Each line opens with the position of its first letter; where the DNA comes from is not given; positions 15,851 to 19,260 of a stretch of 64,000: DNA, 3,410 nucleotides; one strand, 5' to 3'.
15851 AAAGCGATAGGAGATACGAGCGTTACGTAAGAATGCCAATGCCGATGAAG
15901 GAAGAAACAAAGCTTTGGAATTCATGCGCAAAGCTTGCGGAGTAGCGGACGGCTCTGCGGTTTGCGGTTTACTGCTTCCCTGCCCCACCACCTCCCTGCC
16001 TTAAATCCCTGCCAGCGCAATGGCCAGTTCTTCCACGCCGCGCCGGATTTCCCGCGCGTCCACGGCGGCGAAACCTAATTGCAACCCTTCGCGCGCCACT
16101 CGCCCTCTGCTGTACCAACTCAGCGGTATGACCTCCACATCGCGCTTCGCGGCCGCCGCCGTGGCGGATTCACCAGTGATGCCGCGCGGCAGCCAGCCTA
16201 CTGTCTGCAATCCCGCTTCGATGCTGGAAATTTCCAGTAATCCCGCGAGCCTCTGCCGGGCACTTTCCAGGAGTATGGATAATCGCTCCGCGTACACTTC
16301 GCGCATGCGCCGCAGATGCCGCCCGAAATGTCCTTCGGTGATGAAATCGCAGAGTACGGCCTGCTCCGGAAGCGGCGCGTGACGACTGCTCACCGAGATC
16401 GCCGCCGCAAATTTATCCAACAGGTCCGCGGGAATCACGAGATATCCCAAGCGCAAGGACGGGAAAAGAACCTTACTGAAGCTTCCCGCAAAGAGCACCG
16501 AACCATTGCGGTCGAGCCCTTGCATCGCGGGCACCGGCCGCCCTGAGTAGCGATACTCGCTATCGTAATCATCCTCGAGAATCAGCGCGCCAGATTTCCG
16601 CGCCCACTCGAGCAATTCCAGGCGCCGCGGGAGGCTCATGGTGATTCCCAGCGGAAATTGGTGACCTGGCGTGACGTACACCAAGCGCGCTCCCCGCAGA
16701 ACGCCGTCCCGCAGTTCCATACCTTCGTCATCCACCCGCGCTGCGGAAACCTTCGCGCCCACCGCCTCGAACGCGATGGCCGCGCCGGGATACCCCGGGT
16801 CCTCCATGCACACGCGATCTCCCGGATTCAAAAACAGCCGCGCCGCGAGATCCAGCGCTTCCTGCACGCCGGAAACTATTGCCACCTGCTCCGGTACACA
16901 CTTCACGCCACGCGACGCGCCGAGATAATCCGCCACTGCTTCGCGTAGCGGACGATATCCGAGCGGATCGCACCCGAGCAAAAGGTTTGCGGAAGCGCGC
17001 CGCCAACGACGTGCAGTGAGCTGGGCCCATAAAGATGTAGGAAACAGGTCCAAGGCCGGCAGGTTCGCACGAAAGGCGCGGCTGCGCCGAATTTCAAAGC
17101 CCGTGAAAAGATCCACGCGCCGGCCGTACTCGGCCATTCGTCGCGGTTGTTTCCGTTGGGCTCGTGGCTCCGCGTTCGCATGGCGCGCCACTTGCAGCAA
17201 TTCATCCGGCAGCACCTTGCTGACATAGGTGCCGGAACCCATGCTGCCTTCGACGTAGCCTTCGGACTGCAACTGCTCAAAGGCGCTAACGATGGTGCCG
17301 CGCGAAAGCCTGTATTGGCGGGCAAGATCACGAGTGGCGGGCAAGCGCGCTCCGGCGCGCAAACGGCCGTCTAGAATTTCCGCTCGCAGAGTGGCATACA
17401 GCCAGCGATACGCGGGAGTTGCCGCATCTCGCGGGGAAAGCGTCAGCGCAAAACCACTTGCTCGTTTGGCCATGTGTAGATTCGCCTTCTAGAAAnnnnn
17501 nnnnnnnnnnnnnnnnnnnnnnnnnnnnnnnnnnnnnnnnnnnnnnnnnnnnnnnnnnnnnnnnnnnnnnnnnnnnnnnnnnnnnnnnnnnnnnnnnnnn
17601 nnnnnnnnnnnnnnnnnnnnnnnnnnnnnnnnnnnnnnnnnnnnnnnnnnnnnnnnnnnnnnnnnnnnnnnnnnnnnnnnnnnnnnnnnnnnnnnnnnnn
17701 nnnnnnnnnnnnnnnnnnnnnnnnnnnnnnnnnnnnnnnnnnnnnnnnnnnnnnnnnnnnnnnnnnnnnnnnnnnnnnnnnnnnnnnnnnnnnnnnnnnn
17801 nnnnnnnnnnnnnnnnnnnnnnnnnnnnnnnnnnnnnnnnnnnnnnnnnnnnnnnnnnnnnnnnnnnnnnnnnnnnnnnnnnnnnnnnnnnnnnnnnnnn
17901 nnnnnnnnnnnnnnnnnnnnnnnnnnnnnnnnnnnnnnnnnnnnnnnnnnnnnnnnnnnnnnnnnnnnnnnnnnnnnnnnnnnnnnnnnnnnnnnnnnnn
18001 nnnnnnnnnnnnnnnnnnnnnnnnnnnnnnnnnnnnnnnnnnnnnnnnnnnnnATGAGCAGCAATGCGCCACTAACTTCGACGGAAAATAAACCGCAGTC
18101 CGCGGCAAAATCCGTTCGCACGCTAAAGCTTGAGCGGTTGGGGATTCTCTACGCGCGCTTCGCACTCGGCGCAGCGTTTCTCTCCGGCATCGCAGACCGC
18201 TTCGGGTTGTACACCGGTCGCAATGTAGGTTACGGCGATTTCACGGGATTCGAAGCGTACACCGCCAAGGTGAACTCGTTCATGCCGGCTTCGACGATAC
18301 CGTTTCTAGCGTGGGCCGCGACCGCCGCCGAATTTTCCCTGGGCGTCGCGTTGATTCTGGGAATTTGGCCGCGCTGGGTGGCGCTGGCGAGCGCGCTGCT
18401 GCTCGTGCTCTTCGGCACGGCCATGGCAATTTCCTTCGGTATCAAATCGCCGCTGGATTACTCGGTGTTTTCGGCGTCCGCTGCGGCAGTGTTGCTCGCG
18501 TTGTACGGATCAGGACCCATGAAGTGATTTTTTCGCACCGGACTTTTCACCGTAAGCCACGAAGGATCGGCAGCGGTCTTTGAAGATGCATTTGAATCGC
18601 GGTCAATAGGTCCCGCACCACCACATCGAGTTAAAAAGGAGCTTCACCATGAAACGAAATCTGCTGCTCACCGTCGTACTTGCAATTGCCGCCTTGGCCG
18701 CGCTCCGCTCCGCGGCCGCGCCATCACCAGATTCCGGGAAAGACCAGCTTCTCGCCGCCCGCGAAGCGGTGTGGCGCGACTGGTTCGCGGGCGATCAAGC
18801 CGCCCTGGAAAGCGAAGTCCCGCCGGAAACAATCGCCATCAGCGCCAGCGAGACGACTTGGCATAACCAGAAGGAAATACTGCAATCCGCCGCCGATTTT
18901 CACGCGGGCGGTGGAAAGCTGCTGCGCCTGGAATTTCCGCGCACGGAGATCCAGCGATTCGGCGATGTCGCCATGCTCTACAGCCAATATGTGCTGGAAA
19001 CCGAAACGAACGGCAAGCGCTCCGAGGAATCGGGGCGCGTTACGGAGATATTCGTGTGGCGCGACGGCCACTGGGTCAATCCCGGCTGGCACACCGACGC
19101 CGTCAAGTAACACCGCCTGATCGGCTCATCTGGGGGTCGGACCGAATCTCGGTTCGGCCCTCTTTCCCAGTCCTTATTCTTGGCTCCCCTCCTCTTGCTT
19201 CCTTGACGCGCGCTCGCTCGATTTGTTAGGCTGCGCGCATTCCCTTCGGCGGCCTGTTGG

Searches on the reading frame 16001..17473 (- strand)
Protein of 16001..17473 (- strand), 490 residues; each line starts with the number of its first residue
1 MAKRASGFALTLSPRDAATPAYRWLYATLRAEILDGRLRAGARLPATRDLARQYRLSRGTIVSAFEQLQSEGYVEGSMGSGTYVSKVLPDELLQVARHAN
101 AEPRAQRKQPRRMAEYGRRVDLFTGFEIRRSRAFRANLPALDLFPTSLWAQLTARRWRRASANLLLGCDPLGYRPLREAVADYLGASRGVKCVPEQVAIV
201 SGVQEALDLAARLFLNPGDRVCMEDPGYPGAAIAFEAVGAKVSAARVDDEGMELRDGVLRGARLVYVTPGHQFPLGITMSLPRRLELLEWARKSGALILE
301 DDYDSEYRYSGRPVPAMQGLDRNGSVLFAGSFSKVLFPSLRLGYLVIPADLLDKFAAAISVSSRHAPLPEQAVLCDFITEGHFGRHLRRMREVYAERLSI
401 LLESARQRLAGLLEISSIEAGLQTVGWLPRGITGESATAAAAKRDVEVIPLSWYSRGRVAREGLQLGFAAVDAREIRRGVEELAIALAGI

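Call 19: search_protein_families(library=pfam, proteins=[window:16001-17473:-], max_evalue=1)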
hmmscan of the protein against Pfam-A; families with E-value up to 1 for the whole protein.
window:16001-17473:- (490 aa): 4 families
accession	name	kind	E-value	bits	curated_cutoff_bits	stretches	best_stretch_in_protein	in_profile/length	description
PF00155.27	Aminotran_1_2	-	6.5e-18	65.5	19.7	1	162-404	33-289/361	Aminotransferase class I and II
PF00392.27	GntR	-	2.2e-14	53.3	27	1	22-84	2-64/64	Bacterial regulatory proteins, gntR family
PF14502.12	HTH_41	-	1.1e-05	25.1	25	1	39-75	1-37/48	Helix-turn-helix domain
PF09743.14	E3_UFM1_ligase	-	0.18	11.9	23.2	1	26-87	173-236/272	E3 UFM1-protein ligase 1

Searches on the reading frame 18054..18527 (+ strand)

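Call 19: search_protein_families(library=pfam, proteins=[window:18054-18527:+], max_evalue=1)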
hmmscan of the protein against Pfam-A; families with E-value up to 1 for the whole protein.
window:18054-18527:+ (157 aa): 4 families
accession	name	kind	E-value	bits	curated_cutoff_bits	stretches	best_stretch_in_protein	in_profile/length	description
PF07681.17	DoxX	-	1.4e-07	32.5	23.6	1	30-119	1-78/85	DoxX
PF07291.16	MauE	-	1.9e-05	25.4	27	1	62-126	26-89/128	Methylamine utilisation protein MauE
PF12077.13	DUF3556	-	0.0031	16.5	28.5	1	68-151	273-356/573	Transmembrane protein of unknown function (DUF3556)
PF13781.11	DoxX_3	-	0.025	15.5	25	1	81-126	33-78/102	DoxX-like family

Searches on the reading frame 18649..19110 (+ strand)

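Call 19: search_protein_families(library=pfam, proteins=[window:18649-19110:+], max_evalue=1)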
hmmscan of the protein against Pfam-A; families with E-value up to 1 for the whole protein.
window:18649-19110:+ (153 aa): 4 families
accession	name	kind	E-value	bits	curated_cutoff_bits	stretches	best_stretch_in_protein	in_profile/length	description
PF14534.12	DUF4440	-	3.4e-10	40.8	25.2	1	34-143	1-106/107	Domain of unknown function (DUF4440)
PF13474.12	SnoaL_3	-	3.8e-06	27.7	22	1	48-143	15-110/121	SnoaL-like domain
PF08332.16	CaMKII_AD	-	0.012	16.2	22.1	1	89-149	62-124/128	Calcium/calmodulin dependent protein kinase II association domain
PF16458.10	Beta-prism_lec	-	0.19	12.3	25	1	73-143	58-125/131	Beta-prism lectin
